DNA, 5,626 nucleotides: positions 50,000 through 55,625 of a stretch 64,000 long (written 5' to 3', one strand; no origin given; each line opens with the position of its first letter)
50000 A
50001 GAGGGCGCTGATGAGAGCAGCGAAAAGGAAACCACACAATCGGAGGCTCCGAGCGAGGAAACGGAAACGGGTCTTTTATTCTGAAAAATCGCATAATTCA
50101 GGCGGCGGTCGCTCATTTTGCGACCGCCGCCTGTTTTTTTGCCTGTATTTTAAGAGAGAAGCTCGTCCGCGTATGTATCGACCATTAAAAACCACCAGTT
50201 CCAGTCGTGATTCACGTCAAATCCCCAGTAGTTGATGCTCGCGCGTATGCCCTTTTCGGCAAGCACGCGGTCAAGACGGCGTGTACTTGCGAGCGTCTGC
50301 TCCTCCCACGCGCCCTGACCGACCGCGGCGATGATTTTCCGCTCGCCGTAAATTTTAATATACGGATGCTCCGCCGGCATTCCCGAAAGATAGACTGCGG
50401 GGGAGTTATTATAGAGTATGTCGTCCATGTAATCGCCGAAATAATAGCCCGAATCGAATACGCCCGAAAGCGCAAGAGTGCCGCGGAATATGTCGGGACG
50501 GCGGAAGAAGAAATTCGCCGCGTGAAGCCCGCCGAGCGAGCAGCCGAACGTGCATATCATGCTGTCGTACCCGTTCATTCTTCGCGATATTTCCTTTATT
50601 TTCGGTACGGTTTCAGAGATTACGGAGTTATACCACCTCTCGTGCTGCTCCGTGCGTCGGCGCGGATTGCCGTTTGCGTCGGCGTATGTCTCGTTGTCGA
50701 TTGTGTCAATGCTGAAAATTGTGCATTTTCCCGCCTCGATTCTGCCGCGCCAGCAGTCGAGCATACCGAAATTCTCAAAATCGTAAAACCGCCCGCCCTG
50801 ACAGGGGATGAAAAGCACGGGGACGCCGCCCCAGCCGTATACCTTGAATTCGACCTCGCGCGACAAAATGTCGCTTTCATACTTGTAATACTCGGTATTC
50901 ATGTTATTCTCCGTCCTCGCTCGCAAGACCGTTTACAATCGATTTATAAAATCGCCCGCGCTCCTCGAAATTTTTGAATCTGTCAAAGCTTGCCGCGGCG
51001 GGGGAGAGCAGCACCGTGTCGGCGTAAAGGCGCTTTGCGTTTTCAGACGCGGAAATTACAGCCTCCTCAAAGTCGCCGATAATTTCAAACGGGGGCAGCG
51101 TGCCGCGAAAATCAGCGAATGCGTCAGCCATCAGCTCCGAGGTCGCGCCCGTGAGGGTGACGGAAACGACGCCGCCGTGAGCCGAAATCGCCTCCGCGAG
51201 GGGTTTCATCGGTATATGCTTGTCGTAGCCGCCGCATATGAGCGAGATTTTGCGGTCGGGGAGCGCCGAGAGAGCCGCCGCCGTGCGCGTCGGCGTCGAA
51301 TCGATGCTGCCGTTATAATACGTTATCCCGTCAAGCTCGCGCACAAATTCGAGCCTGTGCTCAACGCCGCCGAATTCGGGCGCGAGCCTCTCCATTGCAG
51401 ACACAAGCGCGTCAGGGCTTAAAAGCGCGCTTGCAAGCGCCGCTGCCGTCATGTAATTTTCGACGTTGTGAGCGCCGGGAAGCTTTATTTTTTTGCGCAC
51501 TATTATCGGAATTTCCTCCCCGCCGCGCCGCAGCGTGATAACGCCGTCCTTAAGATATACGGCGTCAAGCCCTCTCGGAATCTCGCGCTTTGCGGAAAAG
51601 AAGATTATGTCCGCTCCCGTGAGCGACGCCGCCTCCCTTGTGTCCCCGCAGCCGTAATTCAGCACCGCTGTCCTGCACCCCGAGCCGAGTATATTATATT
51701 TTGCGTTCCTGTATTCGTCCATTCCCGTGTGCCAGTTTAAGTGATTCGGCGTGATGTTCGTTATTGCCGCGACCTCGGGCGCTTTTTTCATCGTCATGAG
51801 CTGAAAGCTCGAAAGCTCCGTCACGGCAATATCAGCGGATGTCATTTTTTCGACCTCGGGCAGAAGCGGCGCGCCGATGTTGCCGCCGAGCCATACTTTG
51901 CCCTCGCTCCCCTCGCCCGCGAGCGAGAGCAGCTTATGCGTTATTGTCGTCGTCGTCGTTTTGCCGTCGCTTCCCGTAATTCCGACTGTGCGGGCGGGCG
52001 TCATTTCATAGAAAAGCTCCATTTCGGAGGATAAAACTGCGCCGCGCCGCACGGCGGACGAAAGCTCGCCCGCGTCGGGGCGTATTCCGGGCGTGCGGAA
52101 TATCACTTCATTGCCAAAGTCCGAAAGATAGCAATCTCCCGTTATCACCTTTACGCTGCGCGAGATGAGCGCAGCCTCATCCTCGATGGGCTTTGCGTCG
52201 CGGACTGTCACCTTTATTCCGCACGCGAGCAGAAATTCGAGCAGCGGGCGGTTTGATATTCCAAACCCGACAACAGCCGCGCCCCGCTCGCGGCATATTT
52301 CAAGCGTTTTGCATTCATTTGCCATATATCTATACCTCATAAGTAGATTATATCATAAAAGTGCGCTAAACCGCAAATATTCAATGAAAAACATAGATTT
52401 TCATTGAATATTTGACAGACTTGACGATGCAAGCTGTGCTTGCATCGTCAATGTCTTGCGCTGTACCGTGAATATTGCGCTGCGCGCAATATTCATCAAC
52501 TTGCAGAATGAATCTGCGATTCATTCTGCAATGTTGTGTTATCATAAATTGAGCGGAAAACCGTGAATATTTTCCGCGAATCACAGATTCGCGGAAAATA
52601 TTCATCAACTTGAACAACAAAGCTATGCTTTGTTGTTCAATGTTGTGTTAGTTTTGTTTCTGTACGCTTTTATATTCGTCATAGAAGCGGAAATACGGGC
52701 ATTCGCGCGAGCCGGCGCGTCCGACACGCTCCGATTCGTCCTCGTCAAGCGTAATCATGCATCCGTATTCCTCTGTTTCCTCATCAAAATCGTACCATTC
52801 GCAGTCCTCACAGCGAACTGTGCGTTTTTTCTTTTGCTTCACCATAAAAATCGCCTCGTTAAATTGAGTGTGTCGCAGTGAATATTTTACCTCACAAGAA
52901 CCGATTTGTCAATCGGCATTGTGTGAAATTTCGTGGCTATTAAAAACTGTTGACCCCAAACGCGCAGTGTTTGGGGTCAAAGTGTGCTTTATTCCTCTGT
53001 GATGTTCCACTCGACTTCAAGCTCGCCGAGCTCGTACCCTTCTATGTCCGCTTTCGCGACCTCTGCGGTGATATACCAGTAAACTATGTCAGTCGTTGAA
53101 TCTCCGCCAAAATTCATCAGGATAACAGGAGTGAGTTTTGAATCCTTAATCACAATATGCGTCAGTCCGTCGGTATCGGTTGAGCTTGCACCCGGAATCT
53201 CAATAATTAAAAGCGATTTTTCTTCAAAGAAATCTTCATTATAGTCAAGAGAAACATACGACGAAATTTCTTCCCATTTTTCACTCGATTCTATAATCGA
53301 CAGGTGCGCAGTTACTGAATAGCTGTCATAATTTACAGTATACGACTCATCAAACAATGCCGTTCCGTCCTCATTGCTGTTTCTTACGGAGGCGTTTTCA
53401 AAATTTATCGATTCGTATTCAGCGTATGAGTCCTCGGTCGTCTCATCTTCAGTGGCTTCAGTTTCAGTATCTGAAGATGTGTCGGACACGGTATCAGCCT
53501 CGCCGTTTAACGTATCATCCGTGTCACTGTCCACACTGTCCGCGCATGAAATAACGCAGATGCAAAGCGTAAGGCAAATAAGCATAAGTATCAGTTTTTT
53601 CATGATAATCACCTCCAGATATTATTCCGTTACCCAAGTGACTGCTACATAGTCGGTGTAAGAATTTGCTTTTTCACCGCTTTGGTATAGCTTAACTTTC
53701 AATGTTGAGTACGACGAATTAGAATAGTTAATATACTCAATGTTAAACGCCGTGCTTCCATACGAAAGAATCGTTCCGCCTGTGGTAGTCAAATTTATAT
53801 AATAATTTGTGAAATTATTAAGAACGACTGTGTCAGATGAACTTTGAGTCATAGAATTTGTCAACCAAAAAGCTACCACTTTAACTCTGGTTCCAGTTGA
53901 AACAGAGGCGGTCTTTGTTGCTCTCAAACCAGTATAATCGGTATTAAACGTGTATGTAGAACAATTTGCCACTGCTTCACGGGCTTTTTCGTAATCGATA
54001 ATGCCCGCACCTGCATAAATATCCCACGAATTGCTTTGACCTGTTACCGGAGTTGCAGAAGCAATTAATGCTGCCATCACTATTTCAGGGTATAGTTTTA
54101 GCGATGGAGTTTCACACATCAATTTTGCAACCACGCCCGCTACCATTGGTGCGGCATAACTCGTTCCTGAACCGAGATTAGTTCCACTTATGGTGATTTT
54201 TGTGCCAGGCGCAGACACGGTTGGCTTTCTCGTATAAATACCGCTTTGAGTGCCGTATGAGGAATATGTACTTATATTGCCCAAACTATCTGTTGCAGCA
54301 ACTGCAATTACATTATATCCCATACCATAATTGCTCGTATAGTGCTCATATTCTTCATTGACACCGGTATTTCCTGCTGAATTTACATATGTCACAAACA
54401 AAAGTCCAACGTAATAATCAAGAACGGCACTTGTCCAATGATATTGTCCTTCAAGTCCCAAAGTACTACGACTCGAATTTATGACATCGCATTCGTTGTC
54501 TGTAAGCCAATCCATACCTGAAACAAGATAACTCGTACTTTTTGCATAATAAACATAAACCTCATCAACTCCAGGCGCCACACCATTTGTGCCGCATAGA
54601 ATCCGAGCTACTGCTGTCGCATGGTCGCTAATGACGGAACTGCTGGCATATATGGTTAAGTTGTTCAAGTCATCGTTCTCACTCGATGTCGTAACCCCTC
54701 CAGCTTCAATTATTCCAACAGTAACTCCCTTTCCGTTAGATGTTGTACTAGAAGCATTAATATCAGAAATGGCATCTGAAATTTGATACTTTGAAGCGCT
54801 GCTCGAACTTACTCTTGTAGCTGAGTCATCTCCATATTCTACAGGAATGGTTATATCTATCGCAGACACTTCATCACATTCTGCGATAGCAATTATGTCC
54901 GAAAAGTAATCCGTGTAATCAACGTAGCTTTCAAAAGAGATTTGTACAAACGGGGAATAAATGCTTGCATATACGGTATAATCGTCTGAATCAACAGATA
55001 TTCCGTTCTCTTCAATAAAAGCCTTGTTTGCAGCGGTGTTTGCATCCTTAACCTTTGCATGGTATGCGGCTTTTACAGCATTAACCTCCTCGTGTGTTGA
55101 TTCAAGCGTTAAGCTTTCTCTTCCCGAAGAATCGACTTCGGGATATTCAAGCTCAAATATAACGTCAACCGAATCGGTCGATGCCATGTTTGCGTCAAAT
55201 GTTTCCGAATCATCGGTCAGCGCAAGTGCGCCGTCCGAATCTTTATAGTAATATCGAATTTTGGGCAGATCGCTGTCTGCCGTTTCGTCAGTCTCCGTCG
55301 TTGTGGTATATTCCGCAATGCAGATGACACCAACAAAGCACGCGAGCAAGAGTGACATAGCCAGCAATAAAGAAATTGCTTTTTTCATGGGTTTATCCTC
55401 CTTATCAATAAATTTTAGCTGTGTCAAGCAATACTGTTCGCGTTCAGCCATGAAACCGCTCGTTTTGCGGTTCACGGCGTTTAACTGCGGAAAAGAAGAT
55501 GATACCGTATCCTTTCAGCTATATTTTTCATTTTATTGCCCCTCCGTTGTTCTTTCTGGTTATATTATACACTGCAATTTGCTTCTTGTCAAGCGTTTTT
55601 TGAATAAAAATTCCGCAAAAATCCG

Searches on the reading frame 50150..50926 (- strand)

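Call 61: search_protein_families(library=pfam, proteins=[window:50150-50926:-], max_evalue=0.00001)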
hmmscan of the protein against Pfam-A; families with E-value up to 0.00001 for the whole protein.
window:50150-50926:- (258 aa): 0 families

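Call 93: search_protein_families(library=pfam, proteins=[window:50150-50926:-], max_evalue=0.1)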
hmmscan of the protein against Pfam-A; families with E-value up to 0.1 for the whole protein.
window:50150-50926:- (258 aa): 3 families
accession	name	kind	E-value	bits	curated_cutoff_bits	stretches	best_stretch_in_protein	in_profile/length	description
PF00326.27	Peptidase_S9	-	0.0048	16.8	22.6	1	123-165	65-107/213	Prolyl oligopeptidase family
PF00756.26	Esterase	-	0.017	15.3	22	1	51-176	38-154/251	Putative esterase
PF05577.18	Peptidase_S28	-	0.018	14.3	25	1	105-168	95-159/434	Serine carboxypeptidase S28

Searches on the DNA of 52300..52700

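Call 69: search_rna_families(source=window, start=52300, end=52700, threshold=evalue, max_evalue=1)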
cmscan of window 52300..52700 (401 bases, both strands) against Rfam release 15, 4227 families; matches with E-value up to 1: 4.
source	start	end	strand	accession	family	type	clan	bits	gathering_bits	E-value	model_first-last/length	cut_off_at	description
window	52565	52608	+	RF03290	mir-9428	Gene; miRNA;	-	20.3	81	0.092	18-57/68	no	mir-9428 microRNA precursor family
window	52509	52589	-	RF04103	mir-8356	Gene; miRNA;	-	20.2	70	0.21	1-65/65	no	mir-8356 microRNA precursor family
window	52563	52603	-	RF03290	mir-9428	Gene; miRNA;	-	18.8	81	0.23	18-54/68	no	mir-9428 microRNA precursor family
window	52340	52449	+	RF02653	StyR-143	Gene; sRNA;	-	18.2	176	0.18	1-144/144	no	Salmonella enterica Typhi npcRNA 143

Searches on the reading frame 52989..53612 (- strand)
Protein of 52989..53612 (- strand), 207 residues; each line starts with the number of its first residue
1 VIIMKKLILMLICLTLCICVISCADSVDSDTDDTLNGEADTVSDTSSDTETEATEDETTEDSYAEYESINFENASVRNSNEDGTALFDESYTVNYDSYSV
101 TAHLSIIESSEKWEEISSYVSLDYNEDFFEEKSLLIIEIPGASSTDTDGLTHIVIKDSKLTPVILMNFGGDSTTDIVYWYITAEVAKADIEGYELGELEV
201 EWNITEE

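Call 62: search_protein_families(library=pfam, proteins=[window:52989-53612:-], max_evalue=0.00001)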
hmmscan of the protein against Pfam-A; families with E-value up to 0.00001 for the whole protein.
window:52989-53612:- (207 aa): 0 families

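Call 93: search_protein_families(library=pfam, proteins=[window:52989-53612:-], max_evalue=0.1)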
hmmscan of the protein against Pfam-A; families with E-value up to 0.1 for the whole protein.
window:52989-53612:- (207 aa): 3 families
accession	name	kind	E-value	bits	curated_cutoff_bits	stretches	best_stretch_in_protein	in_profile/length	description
PF21827.1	New_glue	-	0.001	19.2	31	1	4-62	1-55/94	New glue protein family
PF01456.22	Mucin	-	0.0066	16.9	34.7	1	4-60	3-62/143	Mucin-like glycoprotein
PF14851.11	FAM176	-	0.025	14.8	31.5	1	13-75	35-95/152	FAM176 family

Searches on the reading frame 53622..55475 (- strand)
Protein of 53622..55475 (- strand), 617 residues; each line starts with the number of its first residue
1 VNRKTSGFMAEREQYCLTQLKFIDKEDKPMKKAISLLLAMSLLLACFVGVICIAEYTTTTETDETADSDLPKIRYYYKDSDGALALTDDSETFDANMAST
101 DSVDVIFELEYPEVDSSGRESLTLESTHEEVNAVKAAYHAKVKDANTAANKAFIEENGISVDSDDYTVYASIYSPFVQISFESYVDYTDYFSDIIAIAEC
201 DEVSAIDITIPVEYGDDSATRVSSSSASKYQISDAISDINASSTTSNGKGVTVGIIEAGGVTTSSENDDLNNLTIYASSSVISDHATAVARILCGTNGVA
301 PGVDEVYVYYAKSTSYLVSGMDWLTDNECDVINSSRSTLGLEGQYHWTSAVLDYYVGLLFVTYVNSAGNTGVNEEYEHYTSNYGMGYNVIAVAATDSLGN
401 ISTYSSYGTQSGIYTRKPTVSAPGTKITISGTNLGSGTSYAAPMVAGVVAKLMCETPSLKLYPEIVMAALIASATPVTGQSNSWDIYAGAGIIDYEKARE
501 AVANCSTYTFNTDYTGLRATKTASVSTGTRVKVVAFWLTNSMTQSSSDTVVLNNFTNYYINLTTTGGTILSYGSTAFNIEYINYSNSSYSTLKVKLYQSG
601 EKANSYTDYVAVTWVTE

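Call 62: search_protein_families(library=pfam, proteins=[window:53622-55475:-], max_evalue=0.00001)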
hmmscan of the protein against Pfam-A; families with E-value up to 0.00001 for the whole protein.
window:53622-55475:- (617 aa): 1 family
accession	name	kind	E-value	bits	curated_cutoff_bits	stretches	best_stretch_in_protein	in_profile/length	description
PF00082.27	Peptidase_S8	-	9.8e-23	81.3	21.8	1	278-490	49-287/288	Subtilase family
